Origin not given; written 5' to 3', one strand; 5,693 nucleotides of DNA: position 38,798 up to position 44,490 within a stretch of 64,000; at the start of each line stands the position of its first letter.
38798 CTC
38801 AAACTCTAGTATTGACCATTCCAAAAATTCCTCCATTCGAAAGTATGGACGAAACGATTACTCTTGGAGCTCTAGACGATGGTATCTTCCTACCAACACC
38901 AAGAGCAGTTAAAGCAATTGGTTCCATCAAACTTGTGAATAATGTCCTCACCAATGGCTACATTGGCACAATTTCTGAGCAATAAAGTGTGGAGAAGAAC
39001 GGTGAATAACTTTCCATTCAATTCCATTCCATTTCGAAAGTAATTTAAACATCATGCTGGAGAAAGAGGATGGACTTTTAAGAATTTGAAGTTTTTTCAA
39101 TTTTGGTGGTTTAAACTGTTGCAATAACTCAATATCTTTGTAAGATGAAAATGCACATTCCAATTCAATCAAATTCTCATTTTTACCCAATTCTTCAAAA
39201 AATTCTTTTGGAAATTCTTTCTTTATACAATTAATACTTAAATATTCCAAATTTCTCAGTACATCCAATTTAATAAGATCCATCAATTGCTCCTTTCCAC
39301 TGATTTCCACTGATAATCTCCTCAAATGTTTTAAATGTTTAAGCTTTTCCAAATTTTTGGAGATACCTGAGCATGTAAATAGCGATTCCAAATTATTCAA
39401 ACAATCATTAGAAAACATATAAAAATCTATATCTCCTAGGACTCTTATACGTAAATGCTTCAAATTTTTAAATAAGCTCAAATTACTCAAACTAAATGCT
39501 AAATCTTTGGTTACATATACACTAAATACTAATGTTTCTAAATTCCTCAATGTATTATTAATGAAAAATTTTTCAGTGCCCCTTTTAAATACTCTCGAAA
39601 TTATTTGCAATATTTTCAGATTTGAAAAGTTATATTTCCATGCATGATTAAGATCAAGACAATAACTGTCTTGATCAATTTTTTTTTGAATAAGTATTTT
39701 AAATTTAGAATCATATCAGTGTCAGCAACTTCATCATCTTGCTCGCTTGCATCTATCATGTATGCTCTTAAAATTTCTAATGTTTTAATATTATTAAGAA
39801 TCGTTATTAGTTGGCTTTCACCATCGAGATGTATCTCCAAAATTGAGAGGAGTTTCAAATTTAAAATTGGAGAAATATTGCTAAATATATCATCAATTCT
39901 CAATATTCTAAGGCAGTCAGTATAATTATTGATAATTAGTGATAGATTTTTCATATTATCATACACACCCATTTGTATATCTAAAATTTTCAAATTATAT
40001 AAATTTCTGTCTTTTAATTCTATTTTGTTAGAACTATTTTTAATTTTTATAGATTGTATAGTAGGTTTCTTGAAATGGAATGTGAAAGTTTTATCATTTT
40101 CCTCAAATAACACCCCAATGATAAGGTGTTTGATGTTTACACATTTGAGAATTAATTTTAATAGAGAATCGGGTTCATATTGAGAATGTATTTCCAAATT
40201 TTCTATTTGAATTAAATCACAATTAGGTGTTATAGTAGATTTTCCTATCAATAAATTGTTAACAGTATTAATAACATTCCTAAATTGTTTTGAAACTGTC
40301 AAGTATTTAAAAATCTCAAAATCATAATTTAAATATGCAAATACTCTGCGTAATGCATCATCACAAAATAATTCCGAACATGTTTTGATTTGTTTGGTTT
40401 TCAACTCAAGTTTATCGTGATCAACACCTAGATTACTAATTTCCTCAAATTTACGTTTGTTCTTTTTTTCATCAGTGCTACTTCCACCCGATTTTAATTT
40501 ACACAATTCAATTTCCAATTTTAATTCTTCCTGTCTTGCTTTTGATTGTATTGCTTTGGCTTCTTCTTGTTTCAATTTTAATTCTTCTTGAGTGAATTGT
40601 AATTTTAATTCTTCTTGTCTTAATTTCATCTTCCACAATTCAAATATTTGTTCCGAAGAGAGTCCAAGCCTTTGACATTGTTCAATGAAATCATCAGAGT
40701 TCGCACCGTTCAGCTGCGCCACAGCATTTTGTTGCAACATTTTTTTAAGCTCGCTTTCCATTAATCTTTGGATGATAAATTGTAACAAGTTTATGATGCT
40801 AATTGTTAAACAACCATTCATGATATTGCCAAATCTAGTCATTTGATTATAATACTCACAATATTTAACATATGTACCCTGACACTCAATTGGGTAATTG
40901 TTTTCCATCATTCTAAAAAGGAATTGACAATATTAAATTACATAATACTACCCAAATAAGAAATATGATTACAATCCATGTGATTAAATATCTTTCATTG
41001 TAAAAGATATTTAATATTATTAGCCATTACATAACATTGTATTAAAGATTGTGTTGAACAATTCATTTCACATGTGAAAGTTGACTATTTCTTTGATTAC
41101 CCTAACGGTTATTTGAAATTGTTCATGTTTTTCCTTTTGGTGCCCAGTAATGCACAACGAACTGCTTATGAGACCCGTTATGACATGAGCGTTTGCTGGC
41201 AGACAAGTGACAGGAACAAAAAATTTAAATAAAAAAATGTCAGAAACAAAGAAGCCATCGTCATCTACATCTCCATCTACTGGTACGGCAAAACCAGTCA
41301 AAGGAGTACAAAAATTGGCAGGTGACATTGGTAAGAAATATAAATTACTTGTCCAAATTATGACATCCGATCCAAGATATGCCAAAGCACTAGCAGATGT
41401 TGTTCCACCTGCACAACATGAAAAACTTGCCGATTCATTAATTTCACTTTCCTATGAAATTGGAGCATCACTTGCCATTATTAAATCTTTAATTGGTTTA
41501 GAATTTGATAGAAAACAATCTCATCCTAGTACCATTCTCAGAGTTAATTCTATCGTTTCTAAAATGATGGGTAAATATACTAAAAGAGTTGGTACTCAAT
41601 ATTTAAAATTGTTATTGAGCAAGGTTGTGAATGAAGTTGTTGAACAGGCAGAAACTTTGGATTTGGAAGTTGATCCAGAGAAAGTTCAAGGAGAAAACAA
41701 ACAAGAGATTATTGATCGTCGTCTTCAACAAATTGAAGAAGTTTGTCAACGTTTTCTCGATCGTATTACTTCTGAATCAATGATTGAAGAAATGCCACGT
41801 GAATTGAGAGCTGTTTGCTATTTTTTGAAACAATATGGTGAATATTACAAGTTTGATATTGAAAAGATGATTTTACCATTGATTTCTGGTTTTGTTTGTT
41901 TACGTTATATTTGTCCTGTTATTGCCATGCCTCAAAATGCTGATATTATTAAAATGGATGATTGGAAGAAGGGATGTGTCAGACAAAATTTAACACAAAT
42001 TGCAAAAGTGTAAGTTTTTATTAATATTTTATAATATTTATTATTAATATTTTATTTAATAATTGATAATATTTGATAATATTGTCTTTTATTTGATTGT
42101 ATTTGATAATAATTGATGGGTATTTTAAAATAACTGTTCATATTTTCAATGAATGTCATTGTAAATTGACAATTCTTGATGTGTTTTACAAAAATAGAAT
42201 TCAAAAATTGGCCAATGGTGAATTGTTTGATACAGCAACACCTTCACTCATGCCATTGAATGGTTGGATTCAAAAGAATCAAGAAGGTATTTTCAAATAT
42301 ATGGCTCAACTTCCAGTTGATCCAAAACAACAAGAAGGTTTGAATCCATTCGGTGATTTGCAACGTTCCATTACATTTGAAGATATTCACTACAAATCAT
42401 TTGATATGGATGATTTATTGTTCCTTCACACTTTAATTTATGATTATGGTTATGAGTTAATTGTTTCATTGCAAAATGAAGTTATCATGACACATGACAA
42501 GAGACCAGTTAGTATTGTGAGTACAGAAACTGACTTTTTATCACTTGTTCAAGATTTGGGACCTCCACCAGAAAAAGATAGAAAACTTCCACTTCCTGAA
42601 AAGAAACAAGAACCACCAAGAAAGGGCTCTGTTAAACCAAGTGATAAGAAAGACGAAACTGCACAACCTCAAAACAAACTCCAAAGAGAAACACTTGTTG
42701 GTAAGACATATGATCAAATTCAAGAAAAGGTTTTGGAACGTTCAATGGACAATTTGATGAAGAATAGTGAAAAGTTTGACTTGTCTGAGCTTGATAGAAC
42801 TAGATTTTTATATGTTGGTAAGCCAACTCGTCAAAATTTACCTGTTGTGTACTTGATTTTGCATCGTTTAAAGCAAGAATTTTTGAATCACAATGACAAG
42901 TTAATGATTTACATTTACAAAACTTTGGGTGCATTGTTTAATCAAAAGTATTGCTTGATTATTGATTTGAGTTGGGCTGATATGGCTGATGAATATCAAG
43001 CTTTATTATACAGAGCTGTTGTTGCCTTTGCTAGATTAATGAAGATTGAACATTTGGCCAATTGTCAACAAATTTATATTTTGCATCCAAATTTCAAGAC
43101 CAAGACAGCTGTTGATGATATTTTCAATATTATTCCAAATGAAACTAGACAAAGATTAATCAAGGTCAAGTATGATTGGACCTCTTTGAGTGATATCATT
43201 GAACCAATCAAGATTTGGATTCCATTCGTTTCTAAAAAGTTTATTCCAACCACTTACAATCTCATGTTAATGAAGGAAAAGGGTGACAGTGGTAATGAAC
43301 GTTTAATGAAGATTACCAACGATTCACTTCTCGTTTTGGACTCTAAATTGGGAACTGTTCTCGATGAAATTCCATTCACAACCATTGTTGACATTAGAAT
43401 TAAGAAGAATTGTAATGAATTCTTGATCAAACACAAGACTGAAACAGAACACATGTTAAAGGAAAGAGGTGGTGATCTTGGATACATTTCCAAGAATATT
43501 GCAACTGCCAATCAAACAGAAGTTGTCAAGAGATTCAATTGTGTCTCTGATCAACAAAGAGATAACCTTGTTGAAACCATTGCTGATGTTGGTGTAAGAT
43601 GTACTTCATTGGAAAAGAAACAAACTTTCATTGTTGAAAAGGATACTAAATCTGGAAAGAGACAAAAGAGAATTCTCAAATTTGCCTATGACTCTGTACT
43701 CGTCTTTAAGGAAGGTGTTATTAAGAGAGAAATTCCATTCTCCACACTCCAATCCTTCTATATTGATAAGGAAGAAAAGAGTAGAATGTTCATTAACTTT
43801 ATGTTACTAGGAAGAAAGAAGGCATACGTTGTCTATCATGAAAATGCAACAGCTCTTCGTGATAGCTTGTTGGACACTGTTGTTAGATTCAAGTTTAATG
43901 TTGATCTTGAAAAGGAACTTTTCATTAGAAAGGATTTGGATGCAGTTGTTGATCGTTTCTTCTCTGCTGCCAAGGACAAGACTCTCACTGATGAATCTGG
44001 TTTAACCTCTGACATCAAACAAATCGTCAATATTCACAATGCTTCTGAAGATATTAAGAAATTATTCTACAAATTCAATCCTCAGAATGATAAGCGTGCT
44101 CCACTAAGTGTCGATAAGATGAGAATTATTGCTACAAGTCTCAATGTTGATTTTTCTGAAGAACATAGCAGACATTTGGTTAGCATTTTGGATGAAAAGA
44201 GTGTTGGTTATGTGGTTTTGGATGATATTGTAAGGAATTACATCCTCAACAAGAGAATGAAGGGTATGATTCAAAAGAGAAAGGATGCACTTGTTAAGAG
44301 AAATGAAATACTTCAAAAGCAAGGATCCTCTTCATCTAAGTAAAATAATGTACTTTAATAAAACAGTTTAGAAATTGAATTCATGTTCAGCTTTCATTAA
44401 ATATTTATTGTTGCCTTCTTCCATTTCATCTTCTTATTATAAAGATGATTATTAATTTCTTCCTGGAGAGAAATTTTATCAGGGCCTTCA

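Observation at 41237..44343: Compact neurofibromin-like gene: RasGAP domain followed directly by a Sec14-PH module in about 970 aa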

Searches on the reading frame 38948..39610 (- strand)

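Call 18: search_protein_families(library=pfam, proteins=[window:38948-39610:-], max_evalue=0.01)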
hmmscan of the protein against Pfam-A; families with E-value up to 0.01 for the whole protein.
window:38948-39610:- (220 aa): 2 families
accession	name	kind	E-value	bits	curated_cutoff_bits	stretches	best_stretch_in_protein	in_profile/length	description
PF23598.1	LRR_14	-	5.5e-06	25.8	40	1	74-180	95-200/353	Leucine-rich repeat region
PF25019.1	LRR_R13L1-DRL21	-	0.0027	18.1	27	0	41-102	62-125/127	R13L1/DRL21 LRRs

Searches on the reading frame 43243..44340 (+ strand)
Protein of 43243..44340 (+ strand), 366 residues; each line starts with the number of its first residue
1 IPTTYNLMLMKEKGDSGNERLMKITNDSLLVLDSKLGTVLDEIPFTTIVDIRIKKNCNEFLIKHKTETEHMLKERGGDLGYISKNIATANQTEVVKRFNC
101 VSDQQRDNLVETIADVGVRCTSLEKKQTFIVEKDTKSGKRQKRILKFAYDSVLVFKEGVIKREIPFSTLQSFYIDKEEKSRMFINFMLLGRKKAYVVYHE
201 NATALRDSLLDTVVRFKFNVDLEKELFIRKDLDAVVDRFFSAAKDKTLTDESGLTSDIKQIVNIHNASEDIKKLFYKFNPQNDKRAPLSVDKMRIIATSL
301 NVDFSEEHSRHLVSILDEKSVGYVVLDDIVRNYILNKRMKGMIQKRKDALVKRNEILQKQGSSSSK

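Call 57: predict_structure(alignment_id=A2)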
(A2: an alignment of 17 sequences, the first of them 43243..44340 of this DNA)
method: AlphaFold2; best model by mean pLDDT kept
length: 366 residues; sequences in the alignment: 17
mean_pLDDT: 90.3   pTM: 0.86
mean pLDDT of the five models: 90.3, 88.3, 88.2, 87.9, 87.9
residues with pLDDT >= 90: 271; 70-90: 73; 50-70: 19; < 50: 3
segments of 3 or more residues with pLDDT < 50: none
pLDDT, mean of each block of 10 residues (from residue 1): 83 78 95 92 94 92 90 80 73 92 92 95 94 91 95 94 95 97 96 97 97 94 88 93 74 70 92 95 94 95 95 95 96 94 89 88 65
secondary structure, 60 per line:
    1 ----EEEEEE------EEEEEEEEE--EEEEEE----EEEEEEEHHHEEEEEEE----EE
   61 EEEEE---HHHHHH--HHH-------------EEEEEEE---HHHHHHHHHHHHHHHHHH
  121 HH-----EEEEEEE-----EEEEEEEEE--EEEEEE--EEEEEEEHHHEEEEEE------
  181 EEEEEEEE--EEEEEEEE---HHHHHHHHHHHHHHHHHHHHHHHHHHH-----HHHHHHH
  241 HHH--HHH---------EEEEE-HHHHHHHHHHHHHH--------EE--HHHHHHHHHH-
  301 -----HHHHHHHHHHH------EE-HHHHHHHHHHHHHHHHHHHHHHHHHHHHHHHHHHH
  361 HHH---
elements in order: E5-10 E17-25 E28-33 E38-44 E48-54 E59-65 H69-74 E93-99 H103-122 E128-134 E140-148 E151-156 E159-165 E169-174 E181-188 E191-198 H202-228 H234-243 E258-262 H264-277 H290-299 H306-316 H326-363
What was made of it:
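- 43933..44229 (+): EF-hand-like pair, residues 837-935, with degenerate loops in N. gruberi. AF2 shows two helix-loop-helix units with short paired strands (call 57).
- On EF-hand Ca2+-binding pair (Pfam PF13499/PF13833): AF2 shows two helix-loop-helix units (call 57).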

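Call 59: fold_search(model_id=the predicted structure, library=pdb)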
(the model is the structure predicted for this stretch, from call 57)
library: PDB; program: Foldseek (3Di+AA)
matches with E <= 10: 1407; with E <= 0.001: 56
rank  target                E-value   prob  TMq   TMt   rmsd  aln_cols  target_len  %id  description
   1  4kha_A                1.9e-05  1.00  0.20  0.20  24.3       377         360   10  Structural basis of histone H2A-H2B recognition by the essential chaperone FACT (released 2013-05-29)
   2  4ioy                  2.0e-05  1.00  0.22  0.31  15.3       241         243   10  Structure of the Spt16 Middle Domain Reveals Functional Features of the Histone Chaperone FACT (released 2013-02-20)
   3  6vbu_5                2.2e-05  1.00  0.20  0.24  14.3       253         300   11  Structure of the bovine BBSome complex (released 2020-01-29)
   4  4h6y_B                3.7e-05  1.00  0.20  0.18  12.1       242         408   12  Crystal structure of the DH-PH-PH domain of FARP1 (released 2013-03-13)
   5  7z6e_C                5.6e-05  1.00  0.23  0.16  15.3       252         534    8  Structure of the C1-PH-CNH regulatory module of MRCK1 (released 2023-02-22)
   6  7z6e_A                6.2e-05  1.00  0.24  0.17  15.1       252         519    9  Structure of the C1-PH-CNH regulatory module of MRCK1 (released 2023-02-22)
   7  2gcl_A                6.9e-05  1.00  0.19  0.28  16.4       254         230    9  Structure of the Pob3 Middle domain (released 2006-05-23)
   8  4gzu_B                8.0e-05  1.00  0.20  0.18  12.3       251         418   11  Crystal structure of the DH-PH-PH domain of FARP2 (released 2013-03-13)
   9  1qqg_A                8.5e-05  1.00  0.22  0.37  15.2       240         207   10  CRYSTAL STRUCTURE OF THE PH-PTB TARGETING REGION OF IRS-1 (released 1999-08-01)
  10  1qqg_B                8.9e-05  1.00  0.22  0.36  15.1       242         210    9  CRYSTAL STRUCTURE OF THE PH-PTB TARGETING REGION OF IRS-1 (released 1999-08-01)
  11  7z6e_B                8.9e-05  1.00  0.23  0.16  15.1       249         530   10  Structure of the C1-PH-CNH regulatory module of MRCK1 (released 2023-02-22)
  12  3ml4_D                9.4e-05  1.00  0.22  0.36  14.3       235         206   10  Crystal structure of a complex between Dok7 PH-PTB and the MuSK juxtamembrane region (released 2010-07-14)
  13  4kho_A                9.9e-05  1.00  0.19  0.26  16.1       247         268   11  Structure of the FACT complex Subunit Spt16M (released 2013-05-29)
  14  3lju                  1.0e-04  1.00  0.20  0.20  13.9       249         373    8  Crystal structure of full length centaurin alpha-1 bound with the head group of PIP3 (released 2010-11-24)
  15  3tvv_B                1.0e-04  1.00  0.21  0.30  16.5       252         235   10  Structure of the tandem PH domains of Rtt106 (residues 68-315) (released 2012-02-01)
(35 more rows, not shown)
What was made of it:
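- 43615..43932 (+): PH-like domain 2, residues 731-836. It is absent from NF1 and shared with compact MNF/NfaA-type relatives. The top Foldseek hits are tandem-PH proteins: Spt16M, Pob3M, Rtt106, BBS5, FARP1/2 and IRS-1 PH-PTB (call 59).
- For the tail they are tandem-PH proteins (call 59).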
